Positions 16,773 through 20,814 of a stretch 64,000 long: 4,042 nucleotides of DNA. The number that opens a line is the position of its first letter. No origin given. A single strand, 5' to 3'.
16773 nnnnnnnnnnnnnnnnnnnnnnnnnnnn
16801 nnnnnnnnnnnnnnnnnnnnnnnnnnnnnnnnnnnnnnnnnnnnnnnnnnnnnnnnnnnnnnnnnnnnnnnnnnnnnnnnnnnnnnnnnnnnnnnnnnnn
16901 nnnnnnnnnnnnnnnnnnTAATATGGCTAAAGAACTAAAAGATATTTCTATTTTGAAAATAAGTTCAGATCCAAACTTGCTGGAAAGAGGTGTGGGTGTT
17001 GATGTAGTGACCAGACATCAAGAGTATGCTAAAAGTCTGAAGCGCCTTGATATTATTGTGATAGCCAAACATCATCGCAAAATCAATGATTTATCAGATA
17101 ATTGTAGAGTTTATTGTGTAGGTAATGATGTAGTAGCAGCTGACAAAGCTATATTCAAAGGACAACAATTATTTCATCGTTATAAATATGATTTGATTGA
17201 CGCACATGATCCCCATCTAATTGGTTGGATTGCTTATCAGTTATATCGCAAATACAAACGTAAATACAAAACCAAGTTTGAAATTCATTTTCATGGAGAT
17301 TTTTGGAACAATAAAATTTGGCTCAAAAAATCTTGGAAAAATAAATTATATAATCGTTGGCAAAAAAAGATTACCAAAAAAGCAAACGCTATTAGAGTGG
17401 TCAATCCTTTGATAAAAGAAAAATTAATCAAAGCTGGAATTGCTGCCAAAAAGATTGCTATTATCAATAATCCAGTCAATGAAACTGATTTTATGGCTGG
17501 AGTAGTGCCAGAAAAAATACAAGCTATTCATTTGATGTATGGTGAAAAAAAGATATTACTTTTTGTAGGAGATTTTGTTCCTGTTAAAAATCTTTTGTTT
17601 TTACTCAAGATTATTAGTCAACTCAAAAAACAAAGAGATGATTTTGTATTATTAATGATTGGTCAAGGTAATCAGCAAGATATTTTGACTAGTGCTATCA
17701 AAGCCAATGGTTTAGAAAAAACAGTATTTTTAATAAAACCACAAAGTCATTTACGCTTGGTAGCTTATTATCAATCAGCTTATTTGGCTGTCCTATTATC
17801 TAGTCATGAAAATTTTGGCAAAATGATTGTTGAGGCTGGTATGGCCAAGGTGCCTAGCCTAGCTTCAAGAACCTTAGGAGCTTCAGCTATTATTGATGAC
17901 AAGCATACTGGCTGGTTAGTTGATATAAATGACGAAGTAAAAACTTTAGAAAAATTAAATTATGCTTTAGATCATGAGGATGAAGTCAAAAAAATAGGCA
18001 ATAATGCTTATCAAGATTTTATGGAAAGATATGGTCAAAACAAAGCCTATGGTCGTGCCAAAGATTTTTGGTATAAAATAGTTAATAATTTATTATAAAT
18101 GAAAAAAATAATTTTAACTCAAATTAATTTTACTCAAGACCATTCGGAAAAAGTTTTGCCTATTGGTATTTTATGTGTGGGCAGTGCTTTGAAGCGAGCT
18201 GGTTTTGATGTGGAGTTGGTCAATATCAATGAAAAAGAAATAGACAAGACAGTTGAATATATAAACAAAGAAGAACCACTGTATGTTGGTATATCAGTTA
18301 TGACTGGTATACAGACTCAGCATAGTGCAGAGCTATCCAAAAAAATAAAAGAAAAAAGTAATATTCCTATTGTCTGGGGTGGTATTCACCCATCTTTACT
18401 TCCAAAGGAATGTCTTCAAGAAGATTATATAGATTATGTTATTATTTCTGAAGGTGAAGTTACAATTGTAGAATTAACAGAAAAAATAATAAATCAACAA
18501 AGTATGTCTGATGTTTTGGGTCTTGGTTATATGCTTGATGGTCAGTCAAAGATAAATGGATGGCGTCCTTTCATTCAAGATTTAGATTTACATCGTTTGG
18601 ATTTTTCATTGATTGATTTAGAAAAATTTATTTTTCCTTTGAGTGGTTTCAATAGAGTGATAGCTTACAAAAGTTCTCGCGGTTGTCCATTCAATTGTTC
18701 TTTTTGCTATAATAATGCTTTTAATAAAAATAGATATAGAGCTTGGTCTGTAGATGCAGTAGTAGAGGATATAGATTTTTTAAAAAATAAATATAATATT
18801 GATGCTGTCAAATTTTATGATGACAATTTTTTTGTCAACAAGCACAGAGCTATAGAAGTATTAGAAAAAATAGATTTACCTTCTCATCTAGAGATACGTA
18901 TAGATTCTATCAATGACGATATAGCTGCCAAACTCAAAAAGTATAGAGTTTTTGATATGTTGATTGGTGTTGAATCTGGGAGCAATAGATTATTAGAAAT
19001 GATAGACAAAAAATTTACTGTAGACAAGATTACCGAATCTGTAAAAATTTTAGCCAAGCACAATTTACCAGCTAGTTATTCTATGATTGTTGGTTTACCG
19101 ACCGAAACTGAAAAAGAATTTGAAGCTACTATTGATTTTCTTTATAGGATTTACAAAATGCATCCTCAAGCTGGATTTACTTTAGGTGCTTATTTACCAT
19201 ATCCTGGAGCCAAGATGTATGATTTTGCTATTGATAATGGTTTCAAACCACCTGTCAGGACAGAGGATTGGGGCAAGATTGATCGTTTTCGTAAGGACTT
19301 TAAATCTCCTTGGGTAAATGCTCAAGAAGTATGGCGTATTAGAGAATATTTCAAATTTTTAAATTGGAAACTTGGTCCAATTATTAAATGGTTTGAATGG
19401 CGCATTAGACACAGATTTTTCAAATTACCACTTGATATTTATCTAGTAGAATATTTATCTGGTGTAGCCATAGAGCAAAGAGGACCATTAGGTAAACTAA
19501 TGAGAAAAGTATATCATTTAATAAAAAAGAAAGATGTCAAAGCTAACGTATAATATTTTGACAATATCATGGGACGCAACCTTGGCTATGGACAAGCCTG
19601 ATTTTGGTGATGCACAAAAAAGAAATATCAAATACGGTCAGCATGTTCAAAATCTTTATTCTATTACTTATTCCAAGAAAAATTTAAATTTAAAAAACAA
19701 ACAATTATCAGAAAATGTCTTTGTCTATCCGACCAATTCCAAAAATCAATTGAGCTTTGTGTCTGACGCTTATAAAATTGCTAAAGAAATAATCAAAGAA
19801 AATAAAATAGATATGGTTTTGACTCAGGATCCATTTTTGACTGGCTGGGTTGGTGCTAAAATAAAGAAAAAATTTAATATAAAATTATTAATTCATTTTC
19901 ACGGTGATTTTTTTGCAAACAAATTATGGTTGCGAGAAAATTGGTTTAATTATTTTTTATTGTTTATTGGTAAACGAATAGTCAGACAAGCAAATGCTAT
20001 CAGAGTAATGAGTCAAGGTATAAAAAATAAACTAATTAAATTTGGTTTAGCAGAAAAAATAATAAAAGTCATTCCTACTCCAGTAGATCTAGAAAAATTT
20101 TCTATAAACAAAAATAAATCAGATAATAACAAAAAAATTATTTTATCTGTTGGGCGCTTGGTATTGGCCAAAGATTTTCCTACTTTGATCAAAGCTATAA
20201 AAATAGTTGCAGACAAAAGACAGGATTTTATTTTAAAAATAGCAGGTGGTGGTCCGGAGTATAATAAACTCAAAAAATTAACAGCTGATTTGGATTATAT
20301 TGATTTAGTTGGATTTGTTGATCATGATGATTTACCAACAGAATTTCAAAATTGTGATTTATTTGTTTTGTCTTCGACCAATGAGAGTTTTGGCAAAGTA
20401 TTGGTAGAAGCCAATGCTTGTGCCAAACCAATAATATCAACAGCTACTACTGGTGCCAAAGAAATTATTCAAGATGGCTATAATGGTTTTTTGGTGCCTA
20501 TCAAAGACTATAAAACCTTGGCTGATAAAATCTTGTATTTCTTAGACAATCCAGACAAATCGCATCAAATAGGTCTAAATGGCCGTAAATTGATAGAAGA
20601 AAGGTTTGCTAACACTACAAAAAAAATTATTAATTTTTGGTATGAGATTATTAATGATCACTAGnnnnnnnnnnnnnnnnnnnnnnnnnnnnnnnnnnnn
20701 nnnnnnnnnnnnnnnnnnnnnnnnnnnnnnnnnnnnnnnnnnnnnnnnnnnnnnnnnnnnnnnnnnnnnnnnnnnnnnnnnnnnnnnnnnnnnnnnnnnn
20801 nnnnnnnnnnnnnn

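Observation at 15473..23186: Tandemly duplicated [B12-binding radical SAM + GT4] modules inside a glycan operon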

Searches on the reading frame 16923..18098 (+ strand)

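Call 4: search_protein_families(library=pfam, proteins=[window:16923-18098:+], max_evalue=0.01)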
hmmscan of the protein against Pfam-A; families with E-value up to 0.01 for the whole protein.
window:16923-18098:+ (391 aa): 6 families
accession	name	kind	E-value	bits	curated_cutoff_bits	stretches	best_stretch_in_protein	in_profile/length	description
PF00534.26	Glycos_transf_1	-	1.4e-31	109.8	26.4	1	197-364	3-171/172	Glycosyl transferases group 1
PF13692.12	Glyco_trans_1_4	-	1.6e-20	74.3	27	1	210-349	2-140/142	Glycosyl transferases group 1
PF13439.12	Glyco_transf_4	-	3.8e-13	50.2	28.5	1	19-187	15-168/170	Glycosyltransferase Family 4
PF13579.12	Glyco_trans_4_4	-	7.6e-10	39.8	29.7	1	19-183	14-157/158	Glycosyl transferase 4-like domain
PF20706.3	GT4-conflict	-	6.8e-06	25.7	26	1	137-328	130-324/385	Family 4 Glycosyltransferase in conflict systems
PF13524.12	Glyco_trans_1_2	-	0.0022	18.4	25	0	276-370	37-133/144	Glycosyl transferase-like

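Call 6: search_protein_families(library=ncbifam, proteins=[window:16923-18098:+], max_evalue=0.01)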
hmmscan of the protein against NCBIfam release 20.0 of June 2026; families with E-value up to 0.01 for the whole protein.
window:16923-18098:+ (391 aa): 30 families (the best 25 are shown)
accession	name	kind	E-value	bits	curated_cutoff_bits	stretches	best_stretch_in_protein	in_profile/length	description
TIGR04063.1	stp3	hypoth_equivalog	7.3e-24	84.4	442.05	1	81-368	85-376/397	TIGR04063 family PEP-CTERM/XrtA system glycosyltransferase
TIGR03999.1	thiol_BshA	equivalog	8.5e-24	84.2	273.7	1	152-386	143-373/375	N-acetyl-alpha-D-glucosaminyl L-malate synthase BshA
TIGR03088.1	stp2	hypoth_equivalog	1.6e-18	67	409.05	1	170-375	154-362/374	TIGR03088 family PEP-CTERM/XrtA system glycosyltransferase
TIGR04157.1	glyco_rSAM_CFB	subfamily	1.4e-17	63.8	400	1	148-373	164-396/406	TIGR04157 family glycosyltransferase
TIGR03449.1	mycothiol_MshA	equivalog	1.6e-17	63.6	462.5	1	65-364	79-382/406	D-inositol-3-phosphate glycosyltransferase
NF047881.1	glyco_SdgB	exception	2e-15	56.4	800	1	177-363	296-474/496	serine-aspartate repeat adhesin O-glycosyltransferase SdgB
NF038298.1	EPS_HpsO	equivalog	6.1e-15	54.9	575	1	180-382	173-383/388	hormogonium polysaccharide biosynthesis glycosyltransferase HpsO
NF047880.1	glyco_SdgA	exception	3.1e-13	49.1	800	1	179-374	285-478/488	serine-aspartate repeat adhesin O-glycosyltransferase SdgA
NF041876.1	EPS_EpsE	equivalog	6.5e-13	48.7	400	1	212-372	217-382/389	exopolysaccharide biosynthesis GT4 family glycosyltransferase EpsE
NF038295.1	EPS_HpsP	equivalog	7.2e-13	48.3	550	1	172-371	173-372/388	hormogonium polysaccharide biosynthesis glycosyltransferase HpsP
NF041010.1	glycosy_Agl16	equivalog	9.5e-13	47.7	575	1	139-363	119-329/352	glycosylation protein Agl16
NF012028.0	PRK15484.1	subfamily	5.4e-12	45.5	618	1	143-373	129-365/380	lipopolysaccharide N-acetylglucosaminyltransferase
TIGR02149.1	glgA_Coryne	subfamily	8e-12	45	302.4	1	147-385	138-389/391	glycogen synthase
NF053787.1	GlcN_PG_synth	equivalog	1.3e-11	44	480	1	83-371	77-344/361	N-acetylglucosaminyl phosphatidylglycerol synthase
NF050063.1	ProtGlycPglJ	equivalog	2.5e-11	43.4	500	1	148-365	139-346/363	N-acetylgalactosamine-N,N'-diacetylbacillosaminyl-diphospho-undecaprenol 4-alpha-N-acetylgalactosaminyltransferase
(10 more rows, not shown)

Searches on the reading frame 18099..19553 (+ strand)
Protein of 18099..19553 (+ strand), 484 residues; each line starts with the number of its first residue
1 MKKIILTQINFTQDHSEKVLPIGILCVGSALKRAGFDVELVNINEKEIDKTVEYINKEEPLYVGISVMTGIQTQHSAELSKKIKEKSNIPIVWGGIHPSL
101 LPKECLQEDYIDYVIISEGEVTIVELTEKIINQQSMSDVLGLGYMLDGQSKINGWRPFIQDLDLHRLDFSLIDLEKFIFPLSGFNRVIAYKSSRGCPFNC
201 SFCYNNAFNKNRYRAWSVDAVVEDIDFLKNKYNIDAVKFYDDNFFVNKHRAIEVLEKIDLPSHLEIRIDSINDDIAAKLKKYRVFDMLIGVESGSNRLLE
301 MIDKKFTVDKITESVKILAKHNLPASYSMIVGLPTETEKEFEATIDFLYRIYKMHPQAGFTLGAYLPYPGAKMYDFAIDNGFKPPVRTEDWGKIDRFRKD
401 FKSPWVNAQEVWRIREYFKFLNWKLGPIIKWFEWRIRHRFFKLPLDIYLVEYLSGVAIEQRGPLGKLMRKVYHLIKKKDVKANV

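Call 4: search_protein_families(library=pfam, proteins=[window:18099-19553:+], max_evalue=0.01)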
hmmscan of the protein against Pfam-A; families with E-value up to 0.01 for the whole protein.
window:18099-19553:+ (484 aa): 3 families
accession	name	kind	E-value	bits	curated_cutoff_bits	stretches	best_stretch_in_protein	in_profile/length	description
PF04055.27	Radical_SAM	-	4.7e-27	95.6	29.5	1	191-348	2-166/166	Radical SAM superfamily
PF02310.24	B12-binding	-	9.3e-22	77.6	32.1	1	19-126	12-120/121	B12 binding domain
PF13353.11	Fer4_12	-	0.0026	18.5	22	1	194-259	13-78/137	4Fe-4S single cluster domain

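Call 6: search_protein_families(library=ncbifam, proteins=[window:18099-19553:+], max_evalue=0.01)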
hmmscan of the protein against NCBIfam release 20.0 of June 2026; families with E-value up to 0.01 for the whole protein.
window:18099-19553:+ (484 aa): 34 families (the best 25 are shown)
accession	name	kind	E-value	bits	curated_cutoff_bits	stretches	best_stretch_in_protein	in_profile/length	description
TIGR02026.1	BchE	equivalog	9.3e-46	156.7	481.35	1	18-379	19-389/497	magnesium-protoporphyrin IX monomethyl ester anaerobic oxidative cyclase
TIGR04072.2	rSAM_ladder_B12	equivalog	7.3e-35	120.4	360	1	4-381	2-376/443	lipid biosynthesis B12-binding/radical SAM protein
NF050148.1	rSAM_ApyD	equivalog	8e-35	120.3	750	1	77-375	91-391/645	RiPP biosynthesis radical SAM protein ApyD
TIGR04013.1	B12_SAM_MJ_1487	hypoth_equivalog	9.4e-35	120.2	251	2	43-230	26-194/382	TIGR04013 family B12-binding domain/radical SAM domain-containing protein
TIGR04479.1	bcpD_PhpK_rSAM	subfamily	6.6e-34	117.1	600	1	15-349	66-407/504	PhpK family radical SAM P-methyltransferase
NF038361.1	rSAM_Sden_1168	equivalog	1.8e-33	115.9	575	1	52-381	133-477/560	Sden_1168 family B12-binding radical SAM P-methyltransferase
TIGR03471.1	HpnJ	equivalog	7.1e-33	114.2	577.6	1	76-382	84-392/472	hopanoid biosynthesis associated radical SAM protein HpnJ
TIGR04014.1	B12_SAM_MJ_0865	equivalog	9.8e-30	103.7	360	1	22-349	12-334/434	methyl-coenzyme M reductase glutamine C-methyltransferase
TIGR04385.1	B12_rSAM_cofa1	equivalog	7.2e-26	91.4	450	1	9-358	8-371/438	B12 lower ligand biosynthesis radical SAM protein BzaD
TIGR04367.1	HpnR_B12_rSAM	equivalog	1.6e-24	86.3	650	1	20-373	21-369/490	hopanoid C-3 methylase HpnR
NF033070.1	rSAM_AprD4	equivalog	1.1e-21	77.3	500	1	170-382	179-395/456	AprD4 family radical SAM diol-dehydratase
TIGR03975.1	rSAM_ocin_1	subfamily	6.7e-21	74.4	281.85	1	39-359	108-438/606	RiPP maturation radical SAM C-methyltransferase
TIGR04295.1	B12_rSAM_oligo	hypoth_equivalog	1.8e-20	73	400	1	78-338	92-349/422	TIGR04295 family B12-binding domain-containing radical SAM protein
NF040542.1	rSAM_RCCLKC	equivalog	5e-19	68.8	450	1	21-348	13-347/423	arsinothricin biosynthesis radical SAM protein ArsL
TIGR04190.1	B12_SAM_Ta0216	equivalog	3.6e-18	65.5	500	1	19-363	35-406/554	TIGR04190 family B12-binding domain/radical SAM domain protein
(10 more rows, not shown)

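Call 17: search_solved_structures(query=window:18099-19553:+, max_evalue=0.001)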
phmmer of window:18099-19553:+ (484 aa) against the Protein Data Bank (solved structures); distinct sequences matched with E-value up to 0.001: 5.
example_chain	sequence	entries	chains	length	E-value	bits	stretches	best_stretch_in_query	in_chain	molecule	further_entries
6fd2_B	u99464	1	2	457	3.5e-17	65.6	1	170-382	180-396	Putative apramycin biosynthetic oxidoreductase 4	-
9ccb_A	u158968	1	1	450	2.4e-12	49.6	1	190-349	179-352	Radical SAM core domain-containing protein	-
7kdx_A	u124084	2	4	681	6.6e-09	38.3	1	77-349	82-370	Methyltransferase TokK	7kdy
6wte_A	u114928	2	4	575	0.00012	24.3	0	15-140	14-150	B12-binding domain-containing protein | Tryptophan-C2-methyltransferase containing B12-binding domain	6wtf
2qgq_A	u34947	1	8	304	0.00018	23.6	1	190-351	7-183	Protein TM_1862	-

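Call 22: find_homologous_proteins(query=window:18099-19553:+, max_evalue=1e-10)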
Query window:18099-19553:+ (484 aa): 1826 proteins with E <= 1e-10 among 8000 candidates; the best 120 are listed.
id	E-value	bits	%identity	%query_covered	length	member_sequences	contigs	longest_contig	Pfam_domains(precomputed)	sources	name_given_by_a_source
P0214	8.9e-285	963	100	86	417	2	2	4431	PF04055.28,PF02310.25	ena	-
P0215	7.0e-266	901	77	100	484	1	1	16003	PF04055.28,PF02310.25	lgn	-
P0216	1.1e-261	887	77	99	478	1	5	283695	PF04055.28,PF02310.25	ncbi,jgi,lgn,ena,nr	ncbi:B12-binding domain-containing radical SAM protein [Candidatus Parcubacteria bacterium]|jgi:anae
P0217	1.7e-253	860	76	98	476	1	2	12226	PF04055.28,PF02310.25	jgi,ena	-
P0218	2.6e-253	859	76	99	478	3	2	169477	PF04055.28,PF02310.25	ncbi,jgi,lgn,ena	ncbi:MAG: radical SAM protein [Patescibacteria group bacterium]|jgi:radical SAM superfamily enzyme Y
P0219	9.3e-253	857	75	99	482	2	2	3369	PF04055.28,PF02310.25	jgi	jgi:radical SAM superfamily enzyme YgiQ (UPF0313 family)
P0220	6.0e-252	855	74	98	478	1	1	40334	PF04055.28,PF02310.25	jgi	jgi:anaerobic magnesium-protoporphyrin IX monomethyl ester cyclase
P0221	1.6e-251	853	75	98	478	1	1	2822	PF04055.28,PF02310.25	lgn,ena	-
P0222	4.9e-251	852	76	98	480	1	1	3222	PF04055.28,PF02310.25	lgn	-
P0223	5.6e-248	842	75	98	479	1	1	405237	PF04055.28,PF02310.25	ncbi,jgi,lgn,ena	ncbi:MAG: radical SAM protein [Patescibacteria group bacterium]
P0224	2.5e-247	840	76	94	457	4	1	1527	PF04055.28,PF02310.25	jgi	-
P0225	3.7e-247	839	74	98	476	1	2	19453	PF04055.28,PF02310.25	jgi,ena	-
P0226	2.5e-245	833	74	99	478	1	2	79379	PF04055.28,PF02310.25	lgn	-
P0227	3.5e-243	826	73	98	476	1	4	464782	PF04055.28,PF02310.25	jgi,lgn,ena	jgi:anaerobic magnesium-protoporphyrin IX monomethyl ester cyclase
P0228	3.0e-240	816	72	98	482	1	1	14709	PF04055.28,PF02310.25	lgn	-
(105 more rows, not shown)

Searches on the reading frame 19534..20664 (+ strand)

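Call 4: search_protein_families(library=pfam, proteins=[window:19534-20664:+], max_evalue=0.01)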
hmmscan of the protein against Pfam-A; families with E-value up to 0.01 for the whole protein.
window:19534-20664:+ (376 aa): 6 families
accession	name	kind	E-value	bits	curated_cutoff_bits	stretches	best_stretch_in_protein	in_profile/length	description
PF00534.26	Glycos_transf_1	-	8.6e-44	149.5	26.4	1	190-352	5-171/172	Glycosyl transferases group 1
PF13692.12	Glyco_trans_1_4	-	2.2e-31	109.5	27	1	201-339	2-142/142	Glycosyl transferases group 1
PF13439.12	Glyco_transf_4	-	1.5e-16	61.3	28.5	1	64-188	45-170/170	Glycosyltransferase Family 4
PF13524.12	Glyco_trans_1_2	-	9.3e-08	32.6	25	1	231-357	14-132/144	Glycosyl transferase-like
PF13579.12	Glyco_trans_4_4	-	7.4e-06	26.8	29.7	1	86-181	66-156/158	Glycosyl transferase 4-like domain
PF20706.3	GT4-conflict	-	1.6e-05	24.5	26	1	175-315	173-323/385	Family 4 Glycosyltransferase in conflict systems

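Call 6: search_protein_families(library=ncbifam, proteins=[window:19534-20664:+], max_evalue=0.01)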
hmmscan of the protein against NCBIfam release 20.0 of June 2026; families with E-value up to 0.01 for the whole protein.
window:19534-20664:+ (376 aa): 37 families (the best 25 are shown)
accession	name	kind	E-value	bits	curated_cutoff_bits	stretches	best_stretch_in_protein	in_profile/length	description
NF041876.1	EPS_EpsE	equivalog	2.4e-34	119.2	400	1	173-361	184-383/389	exopolysaccharide biosynthesis GT4 family glycosyltransferase EpsE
TIGR03088.1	stp2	hypoth_equivalog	1.9e-29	102.9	409.05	1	183-361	168-360/374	TIGR03088 family PEP-CTERM/XrtA system glycosyltransferase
TIGR03999.1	thiol_BshA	equivalog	1.3e-27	96.7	273.7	1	150-367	142-364/375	N-acetyl-alpha-D-glucosaminyl L-malate synthase BshA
TIGR04063.1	stp3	hypoth_equivalog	1.8e-24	86.4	442.05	1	69-357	70-378/397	TIGR04063 family PEP-CTERM/XrtA system glycosyltransferase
NF050063.1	ProtGlycPglJ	equivalog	5.1e-24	85.2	500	1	144-341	136-334/363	N-acetylgalactosamine-N,N'-diacetylbacillosaminyl-diphospho-undecaprenol 4-alpha-N-acetylgalactosaminyltransferase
TIGR04157.1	glyco_rSAM_CFB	subfamily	2.1e-23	83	400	1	166-360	196-395/406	TIGR04157 family glycosyltransferase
NF047880.1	glyco_SdgA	exception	2.9e-22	78.9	800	1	155-374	271-488/488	serine-aspartate repeat adhesin O-glycosyltransferase SdgA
TIGR02149.1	glgA_Coryne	subfamily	3.1e-22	79.3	302.4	1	132-361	122-377/391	glycogen synthase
NF007396.0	PRK09922.1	equivalog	4.6e-20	71.8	385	1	153-366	136-355/361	lipopolysaccharide 1,6-galactosyltransferase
TIGR03449.1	mycothiol_MshA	equivalog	1.2e-19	70.5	462.5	1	101-356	111-386/406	D-inositol-3-phosphate glycosyltransferase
NF038011.1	PelF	equivalog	1.5e-19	70.4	100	1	132-357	238-475/489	GT4 family glycosyltransferase PelF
NF047684.1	TeichurnBiosyTuaC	equivalog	1.9e-18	66.6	550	1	147-359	159-374/391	teichuronic acid biosynthesis protein TuaC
NF047881.1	glyco_SdgB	exception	2.4e-18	66.1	800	1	175-372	295-492/496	serine-aspartate repeat adhesin O-glycosyltransferase SdgB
NF053787.1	GlcN_PG_synth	equivalog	2.8e-18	65.9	480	1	85-359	76-344/361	N-acetylglucosaminyl phosphatidylglycerol synthase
TIGR04005.1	wcaL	equivalog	4.4e-17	62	537.6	1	148-338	170-369/406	colanic acid biosynthesis glycosyltransferase WcaL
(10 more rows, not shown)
